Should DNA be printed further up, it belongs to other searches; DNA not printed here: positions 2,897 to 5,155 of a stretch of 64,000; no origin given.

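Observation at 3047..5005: KAS III enzyme fused to an unrecognised ~300-aa N-terminal domain, inside a PHA operon that has no thiolase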

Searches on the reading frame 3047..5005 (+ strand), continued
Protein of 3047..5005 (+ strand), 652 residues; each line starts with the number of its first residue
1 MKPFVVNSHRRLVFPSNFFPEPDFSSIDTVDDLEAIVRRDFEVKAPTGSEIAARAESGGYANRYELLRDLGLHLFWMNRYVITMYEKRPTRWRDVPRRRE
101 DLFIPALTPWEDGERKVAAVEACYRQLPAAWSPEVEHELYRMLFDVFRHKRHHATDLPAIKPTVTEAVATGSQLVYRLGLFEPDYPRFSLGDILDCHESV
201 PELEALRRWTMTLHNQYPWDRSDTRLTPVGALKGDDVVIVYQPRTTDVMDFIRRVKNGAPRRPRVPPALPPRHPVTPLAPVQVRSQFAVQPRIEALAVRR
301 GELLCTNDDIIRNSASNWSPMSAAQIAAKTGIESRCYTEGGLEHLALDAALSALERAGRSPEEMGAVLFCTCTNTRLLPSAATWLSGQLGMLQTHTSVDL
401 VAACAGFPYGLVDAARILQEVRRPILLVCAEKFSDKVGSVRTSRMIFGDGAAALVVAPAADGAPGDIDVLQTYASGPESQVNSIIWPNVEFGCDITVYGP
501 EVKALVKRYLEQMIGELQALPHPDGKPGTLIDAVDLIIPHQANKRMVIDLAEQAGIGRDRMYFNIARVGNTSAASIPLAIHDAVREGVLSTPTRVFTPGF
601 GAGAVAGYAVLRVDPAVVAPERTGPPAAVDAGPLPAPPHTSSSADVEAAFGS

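Call 11: find_related_loci(query=A1, collection=genome_contigs, flank=8000)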
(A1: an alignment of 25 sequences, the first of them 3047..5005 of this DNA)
Query A1 (652 aa) in genome_contigs; peptide patterns used: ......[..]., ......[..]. (x = any residue, [..] = any of these).
598 stretches matched a pattern (row limit reached: there are more); 513 encode a relative of the query (tblastn E <= 1e-3); the best 80 are kept; 80 distinct loci.
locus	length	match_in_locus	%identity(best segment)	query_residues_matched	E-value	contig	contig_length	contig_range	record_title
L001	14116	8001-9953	95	1-651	0e+0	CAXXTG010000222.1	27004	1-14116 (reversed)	MAG: Vicinamibacterales bacterium isolate cdfb1a10-b860-4899-88b7-affdfcb54827 genome assembly, contig: contig_222, whol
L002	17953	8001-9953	94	1-651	0e+0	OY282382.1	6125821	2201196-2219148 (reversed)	MAG: uncultured Vicinamibacterales bacterium isolate e65da963-7c29-4b68-91ce-224fd25ea74c genome assembly, chromosome: 1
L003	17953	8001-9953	93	1-651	0e+0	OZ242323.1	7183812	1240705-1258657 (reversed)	MAG: Vicinamibacterales bacterium isolate 8c3855b2-ceca-4187-9ff2-440907630a03 genome assembly, chromosome: 1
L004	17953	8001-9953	93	1-651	0e+0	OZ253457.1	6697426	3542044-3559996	MAG: Vicinamibacterales bacterium isolate 96a1e1f6-da0d-41ae-928b-732dd312bced genome assembly, chromosome: 1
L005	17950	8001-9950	93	1-650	0e+0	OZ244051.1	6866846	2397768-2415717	MAG: Vicinamibacterales bacterium isolate 8ba7f8d7-3fc5-437a-86da-c0f89745c60d genome assembly, chromosome: 1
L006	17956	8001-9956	92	1-652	0e+0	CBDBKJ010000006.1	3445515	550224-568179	MAG: Vicinamibacterales bacterium isolate 439a5d20-bfdb-4aba-b463-0bc3b0a73bd6 genome assembly, contig: contig_6, whole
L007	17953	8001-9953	88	1-652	0e+0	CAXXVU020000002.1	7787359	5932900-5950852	MAG: Vicinamibacterales bacterium isolate bab29b19-afa8-4b77-beae-9eb7b8b40fcf genome assembly, contig: contig_2, whole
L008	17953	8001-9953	88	1-652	0e+0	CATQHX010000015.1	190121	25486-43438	MAG: Vicinamibacterales bacterium isolate b531ce64-1057-46bd-a004-e227214a256a genome assembly, contig: contig_15, whole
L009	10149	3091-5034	88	1-649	0e+0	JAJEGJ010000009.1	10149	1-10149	MAG: Alphaproteobacteria bacterium isolate p16x44bins.6 k141_771461, whole genome shotgun sequence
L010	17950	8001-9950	87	1-652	0e+0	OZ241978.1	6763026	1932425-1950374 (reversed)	MAG: Vicinamibacterales bacterium isolate 51a24197-77cf-4160-b0f1-11ac4e34766b genome assembly, chromosome: 1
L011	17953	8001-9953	87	1-652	0e+0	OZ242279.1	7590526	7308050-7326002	MAG: Vicinamibacterales bacterium isolate 66b38f76-d135-4acf-a464-9a41f6704b04 genome assembly, chromosome: 1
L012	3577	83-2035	74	1-652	0e+0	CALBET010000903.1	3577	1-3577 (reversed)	MAG TPA_asm: uncultured Acidobacteria bacterium isolate ERR2206771_bin.47_CONCOCT_v1.1_MAG genome assembly, contig: ERZ8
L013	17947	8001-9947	60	1-650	0e+0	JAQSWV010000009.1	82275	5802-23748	MAG: Nocardioidaceae bacterium isolate C_No_T20_C_bin.97 scaffold_221, whole genome shotgun sequence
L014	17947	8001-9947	63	1-652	0e+0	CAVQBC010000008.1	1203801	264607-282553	MAG: uncultured Solirubrobacteraceae bacterium isolate MFD02840.bin.1.57 genome assembly, contig: contig_87589, whole ge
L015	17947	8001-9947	61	1-651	0e+0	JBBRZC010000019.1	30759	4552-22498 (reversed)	MAG: Actinomycetales bacterium isolate metawrap_la5_2 metawrap_la5_2_K_621304_L_30759_cov_38.1395, whole genome shotgun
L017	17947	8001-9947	62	2-651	0e+0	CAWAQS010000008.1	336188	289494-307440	MAG: uncultured Thermoleophilia bacterium isolate MFD02809.bin.2.119 genome assembly, contig: contig_73491, whole genome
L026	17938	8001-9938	60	4-651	0e+0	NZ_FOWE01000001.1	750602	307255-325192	Geodermatophilus obscurus strain DSM 43161, whole genome shotgun sequence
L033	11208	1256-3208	60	1-651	0e+0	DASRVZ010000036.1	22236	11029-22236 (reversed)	MAG TPA_asm: Dermatophilaceae bacterium isolate SMAG_U10285 k141_208672, whole genome shotgun sequence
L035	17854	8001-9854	63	1-619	0e+0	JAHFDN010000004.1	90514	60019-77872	MAG: Candidatus Rokuibacteriota bacterium isolate nzgw246 NODE_13_length_90515_cov_6.114233, whole genome shotgun sequen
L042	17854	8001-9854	64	1-619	0e+0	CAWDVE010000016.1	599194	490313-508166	MAG: uncultured Candidatus Rokubacteria bacterium isolate MFD05674.bin.2.168 genome assembly, contig: contig_39439, whol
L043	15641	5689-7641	64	1-651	0e+0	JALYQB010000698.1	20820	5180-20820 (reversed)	MAG: Actinomycetota bacterium isolate MDV bin52 SD1454-56_k127_199649, whole genome shotgun sequence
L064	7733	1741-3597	62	1-619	0e+0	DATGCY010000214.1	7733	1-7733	MAG TPA_asm: Candidatus Methylomirabilota bacterium isolate SMAG_U9660 k141_679995, whole genome shotgun sequence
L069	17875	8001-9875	61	1-624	0e+0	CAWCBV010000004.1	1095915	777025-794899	MAG: uncultured Gammaproteobacteria bacterium isolate MFD05521.bin.1.222 genome assembly, contig: contig_7147, whole gen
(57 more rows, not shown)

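Call 29: search_protein_families(library=pfam, proteins=[L013:2405-7957:+, L017:10724-12448:-, L017:10340-10642:-, L042:1616-2359:+, L064:3614-4414:+, L043:3839-5614:+, L035:6080-7957:+, L033:9196-10401:+, L017:14133-15146:-], max_evalue=0.001)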
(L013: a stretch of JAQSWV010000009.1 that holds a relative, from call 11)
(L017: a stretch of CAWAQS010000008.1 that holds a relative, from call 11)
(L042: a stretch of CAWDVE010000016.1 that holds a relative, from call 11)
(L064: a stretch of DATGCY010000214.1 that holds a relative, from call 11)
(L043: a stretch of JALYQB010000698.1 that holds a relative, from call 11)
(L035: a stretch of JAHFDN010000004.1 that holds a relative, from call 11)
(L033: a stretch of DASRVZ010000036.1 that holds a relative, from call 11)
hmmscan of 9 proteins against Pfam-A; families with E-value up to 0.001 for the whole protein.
L013:2405-7957:+ (1850 aa): 10 families
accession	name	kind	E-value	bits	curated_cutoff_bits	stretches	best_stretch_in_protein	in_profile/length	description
PF02786.22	CPSase_L_D2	-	3.3e-61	206.9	19.8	1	128-336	1-209/211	Carbamoyl-phosphate synthase L chain, ATP binding domain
PF02785.25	Biotin_carb_C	-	1.5e-31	109.2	32.4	1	348-456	1-107/108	Biotin carboxylase C-terminal domain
PF01039.27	Carboxyl_trans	-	1.2e-29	103.8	22.3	1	1352-1825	64-468/493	Carboxyl transferase domain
PF00289.28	Biotin_carb_N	-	2.4e-28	99.3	25.5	1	7-123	1-110/110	Biotin carboxylase, N-terminal domain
PF00364.28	Biotin_lipoyl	-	9.5e-15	54.6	22.1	1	593-658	3-73/73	Biotin-requiring enzyme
PF08326.17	ACC_central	-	1.8e-13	50.1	23.2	1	986-1210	406-647/726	Acetyl-CoA carboxylase, central region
PF02222.28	ATP-grasp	-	1.7e-09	38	27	1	136-306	3-162/179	ATP-grasp domain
PF07478.18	Dala_Dala_lig_C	-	8.7e-08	32.3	24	1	136-305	2-174/204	D-ala D-ala ligase C-terminus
PF13437.12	HlyD_3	-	0.00027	22.1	22.2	0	593-622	2-31/106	HlyD family secretion protein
PF21385.2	ACCA_BT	-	0.00044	20.5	27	0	511-565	45-99/120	Acetyl-CoA carboxylase, BT domain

L017:10724-12448:- (574 aa): 2 families
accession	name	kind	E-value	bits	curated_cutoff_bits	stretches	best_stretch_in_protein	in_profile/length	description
PF07167.19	PhaC_N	-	1.7e-62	210.6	23.7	1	89-258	1-173/173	Poly-beta-hydroxybutyrate polymerase (PhaC) N-terminus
PF00561.26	Abhydrolase_1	-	6.1e-18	65.8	25.8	1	260-503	25-245/245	alpha/beta hydrolase fold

L017:10340-10642:- (100 aa): 0 families

L042:1616-2359:+ (247 aa): 5 families
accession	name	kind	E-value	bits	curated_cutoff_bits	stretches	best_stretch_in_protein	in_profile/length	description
PF00005.33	ABC_tran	-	8.1e-27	94.9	25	1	21-168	2-135/137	ABC transporter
PF12399.14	BCA_ABC_TP_C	-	3.8e-11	42.8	25.5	1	219-242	1-24/27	Branched-chain amino acid ATP-binding cassette transporter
PF13476.12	AAA_23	-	1.8e-06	29.1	27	1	11-55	4-44/201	AAA domain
PF02463.25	SMC_N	-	0.00015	21.7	40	0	30-56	24-50/220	RecF/RecN/SMC N terminal domain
PF13555.12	AAA_29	-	0.00024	21.2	27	1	12-63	7-54/61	P-loop containing region of AAA domain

L064:3614-4414:+ (266 aa): 2 families
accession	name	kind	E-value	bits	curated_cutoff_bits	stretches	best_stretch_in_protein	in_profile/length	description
PF00378.25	ECH_1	-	1.7e-55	188.5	27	1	12-265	3-250/251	Enoyl-CoA hydratase/isomerase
PF16113.10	ECH_2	-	4.7e-32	112.2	27.2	1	16-204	2-187/335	Enoyl-CoA hydratase/isomerase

L043:3839-5614:+ (591 aa): 2 families
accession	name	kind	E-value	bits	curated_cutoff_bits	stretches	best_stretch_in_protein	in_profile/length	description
PF00501.34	AMP-binding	-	4.7e-81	273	29.9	1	78-438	6-384/384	AMP-binding enzyme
PF13193.12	AMP-binding_C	-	2.5e-20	73.6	24.5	1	488-563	1-76/76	AMP-binding enzyme C-terminal domain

L035:6080-7957:+ (625 aa): 2 families
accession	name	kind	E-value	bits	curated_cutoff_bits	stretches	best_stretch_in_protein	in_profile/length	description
PF02574.22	S-methyl_trans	-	1.1e-73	249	22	1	25-302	1-283/283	Homocysteine S-methyltransferase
PF02219.23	MTHFR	-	5.8e-37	128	24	1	338-598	3-260/287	Methylenetetrahydrofolate reductase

L033:9196-10401:+ (401 aa): 4 families
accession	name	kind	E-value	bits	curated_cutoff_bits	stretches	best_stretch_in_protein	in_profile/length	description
PF00441.29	Acyl-CoA_dh_1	-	4.4e-40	137.7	22.4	1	242-391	1-148/150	Acyl-CoA dehydrogenase, C-terminal domain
PF02770.24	Acyl-CoA_dh_M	-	1.1e-23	83.6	33.3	1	130-230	1-97/97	Acyl-CoA dehydrogenase, middle domain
PF08028.16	Acyl-CoA_dh_2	-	1.3e-15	58.3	22.7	1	258-364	2-116/134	Acyl-CoA dehydrogenase, C-terminal domain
PF02771.21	Acyl-CoA_dh_N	-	3.8e-06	27.7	22.9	1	19-126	14-113/113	Acyl-CoA dehydrogenase, N-terminal domain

L017:14133-15146:- (337 aa): 4 families
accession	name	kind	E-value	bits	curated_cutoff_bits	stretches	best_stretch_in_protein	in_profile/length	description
PF00561.26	Abhydrolase_1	-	1.6e-17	64.4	25.8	1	49-315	3-242/245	alpha/beta hydrolase fold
PF07167.19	PhaC_N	-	5.6e-09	36.4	23.7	1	20-74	119-173/173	Poly-beta-hydroxybutyrate polymerase (PhaC) N-terminus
PF06850.17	PHB_depo_C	-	1.7e-07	31.3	27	1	241-334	103-201/203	PHB de-polymerase C-terminus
PF12146.15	Hydrolase_4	-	2e-07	31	27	0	70-155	23-110/239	Serine aminopeptidase, S33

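Call 48: search_protein_families(library=pfam, proteins=[L035:9866-11464:+, L035:11534-13384:-, L035:13552-15102:+, L069:10441-12903:+, L069:6505-7791:-, L069:2578-3816:-, L069:13916-14854:-, L069:15235-17604:-, L026:10126-11340:+, L014:11056-12429:+], max_evalue=0.00001)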
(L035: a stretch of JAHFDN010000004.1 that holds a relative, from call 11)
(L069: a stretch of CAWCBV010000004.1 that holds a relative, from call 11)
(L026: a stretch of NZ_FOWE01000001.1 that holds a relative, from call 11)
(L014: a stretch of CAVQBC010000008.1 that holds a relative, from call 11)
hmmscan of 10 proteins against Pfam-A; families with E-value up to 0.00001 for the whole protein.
L035:9866-11464:+ (532 aa): 2 families
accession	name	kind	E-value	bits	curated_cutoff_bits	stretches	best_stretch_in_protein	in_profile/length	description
PF07969.17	Amidohydro_3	-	3.4e-34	119.6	29.7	1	48-515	5-472/472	Amidohydrolase family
PF01979.26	Amidohydro_1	-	3.8e-12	46.6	25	1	404-514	244-345/345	Amidohydrolase family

L035:11534-13384:- (616 aa): 2 families
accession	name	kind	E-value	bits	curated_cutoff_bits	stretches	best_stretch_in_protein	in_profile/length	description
PF01208.23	URO-D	-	8.7e-63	212.9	23.9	1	265-608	1-346/346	Uroporphyrinogen decarboxylase (URO-D)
PF02596.20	DUF169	-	9.7e-59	199.1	27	1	11-221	2-209/209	Uncharacterised ArCR, COG2043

L035:13552-15102:+ (516 aa): 4 families
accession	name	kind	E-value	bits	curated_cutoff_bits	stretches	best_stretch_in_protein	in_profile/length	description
PF00390.24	malic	-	6.9e-29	101.4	23.1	1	136-267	3-182/182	Malic enzyme, N-terminal domain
PF03949.21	Malic_M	-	2.5e-22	79.9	23.5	1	281-501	3-257/258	Malic enzyme, NAD binding domain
PF13291.12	ACT_4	-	2.6e-10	41.2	27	1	48-122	3-78/80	ACT domain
PF01842.31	ACT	-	2e-06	27.9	27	1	53-117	2-65/66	ACT domain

L069:10441-12903:+ (820 aa): 2 families
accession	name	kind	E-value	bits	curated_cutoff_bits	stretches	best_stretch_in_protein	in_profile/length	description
PF07944.18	Beta-AFase-like_GH127_cat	-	1.5e-45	156.3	24.9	1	93-413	47-372/376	Beta-L-arabinofuranosidase, GH127 catalytic domain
PF20736.2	Glyco_hydro127M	-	8.4e-12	45.5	24.2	1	427-520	2-95/95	Beta-L-arabinofuranosidase, GH127 middle domain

L069:6505-7791:- (428 aa): 3 families
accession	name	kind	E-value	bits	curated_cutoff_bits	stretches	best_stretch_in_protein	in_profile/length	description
PF07690.21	MFS_1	-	2.4e-45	155.4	33.4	2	23-363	3-344/347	Major Facilitator Superfamily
PF00083.30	Sugar_tr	-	3.5e-06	26.6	22.3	1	40-190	43-189/452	Sugar (and other) transporter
PF01306.25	LacY_symp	-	7.6e-06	25.4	24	0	225-302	8-84/413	LacY proton/sugar symporter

L069:2578-3816:- (412 aa): 2 families
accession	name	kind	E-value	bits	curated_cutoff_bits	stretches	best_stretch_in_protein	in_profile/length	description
PF16491.10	Peptidase_M48_N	-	6.2e-52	176.5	27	1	33-204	8-179/179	CAAX prenyl protease N-terminal, five membrane helices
PF01435.24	Peptidase_M48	-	3e-36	125.4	20.3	1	207-411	1-184/186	Peptidase family M48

L069:13916-14854:- (312 aa): 1 family
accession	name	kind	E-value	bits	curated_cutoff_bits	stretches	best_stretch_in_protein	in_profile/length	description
PF00860.26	Xan_ur_permease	-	1.2e-26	93.8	27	1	55-271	172-385/389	Permease family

L069:15235-17604:- (789 aa): 2 families
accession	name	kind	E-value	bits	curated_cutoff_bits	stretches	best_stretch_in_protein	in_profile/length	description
PF00593.30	TonB_dep_Rec_b-barrel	-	7.1e-31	108.9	27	1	316-755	42-435/436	TonB dependent receptor-like, beta-barrel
PF07715.20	Plug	-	2.1e-14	54.4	23.9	1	86-196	2-107/107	TonB-dependent Receptor Plug Domain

L026:10126-11340:+ (404 aa): 4 families
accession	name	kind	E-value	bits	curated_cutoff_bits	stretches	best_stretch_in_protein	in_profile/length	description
PF13377.12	Peripla_BP_3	-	7.3e-40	137.2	26.5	1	234-394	2-167/167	Periplasmic binding protein-like domain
PF00532.27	Peripla_BP_1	-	8.1e-20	71.9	22.2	1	145-370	22-261/281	Periplasmic binding proteins and sugar binding domain of LacI family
PF00356.27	LacI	-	1.3e-19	70.1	27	1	69-113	2-46/46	Bacterial regulatory proteins, lacI family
PF13407.12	Peripla_BP_4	-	3.5e-10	40.3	35.1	1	147-341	21-222/258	Periplasmic binding protein domain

L014:11056-12429:+ (457 aa): 2 families
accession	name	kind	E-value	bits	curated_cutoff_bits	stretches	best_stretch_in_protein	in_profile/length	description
PF01565.28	FAD_binding_4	-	5.8e-30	104.2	26.4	1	45-179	1-138/139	FAD binding domain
PF08031.17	BBE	-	3.2e-12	46.7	20.6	1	410-453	1-44/45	Berberine and berberine like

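Call 57: predict_structure(alignment_id=A4)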
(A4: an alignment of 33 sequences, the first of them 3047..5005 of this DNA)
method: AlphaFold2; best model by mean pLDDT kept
length: 652 residues; sequences in the alignment: 33
mean_pLDDT: 87.8   pTM: 0.85
mean pLDDT of the five models: 87.8, 87.3, 86.2, 85.0, 83.5
residues with pLDDT >= 90: 398; 70-90: 203; 50-70: 30; < 50: 21
segments of 3 or more residues with pLDDT < 50: 625-642
pLDDT, mean of each block of 10 residues (from residue 1): 78 82 82 85 85 97 96 92 92 94 93 95 97 97 95 86 93 92 91 93 94 93 94 96 92 82 68 73 94 97 91 82 87 89 93 98 97 84 95 92 93 96 97 73 79 98 92 85 80 77 87 91 91 93 82 82 91 96 97 95 89 97 52 34 57 47
secondary structure, 60 per line:
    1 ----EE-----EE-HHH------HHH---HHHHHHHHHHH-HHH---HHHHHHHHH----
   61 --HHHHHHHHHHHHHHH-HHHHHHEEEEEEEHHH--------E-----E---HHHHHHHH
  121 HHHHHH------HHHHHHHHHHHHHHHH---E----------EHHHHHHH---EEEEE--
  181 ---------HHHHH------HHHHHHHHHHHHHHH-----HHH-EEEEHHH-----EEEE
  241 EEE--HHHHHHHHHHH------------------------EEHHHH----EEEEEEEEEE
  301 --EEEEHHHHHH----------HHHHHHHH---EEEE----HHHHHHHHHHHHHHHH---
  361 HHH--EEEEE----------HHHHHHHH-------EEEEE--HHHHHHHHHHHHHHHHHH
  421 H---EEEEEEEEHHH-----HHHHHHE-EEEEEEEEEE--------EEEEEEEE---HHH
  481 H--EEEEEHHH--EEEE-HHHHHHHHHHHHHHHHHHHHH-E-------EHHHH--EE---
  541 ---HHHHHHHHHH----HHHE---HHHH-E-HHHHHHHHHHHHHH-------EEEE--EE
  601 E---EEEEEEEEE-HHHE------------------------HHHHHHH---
elements in order: H30-40 H48-56 H63-77 H79-84 E85-91 H113-126 H133-148 H164-170 E174-178 H190-194 H201-215 E225-228 E237-243 H246-256 H283-286 E291-300 E303-306 H307-312 H323-330 E334-337 H342-357 E366-370 H381-388 E396-400 H403-421 E425-432 H441-446 E449-458 E467-474 H478-481 E484-488 E494-497 H499-519 H530-533 H544-553 H565-568 H572-585 E593-596 E599-601 E605-613 H643-649
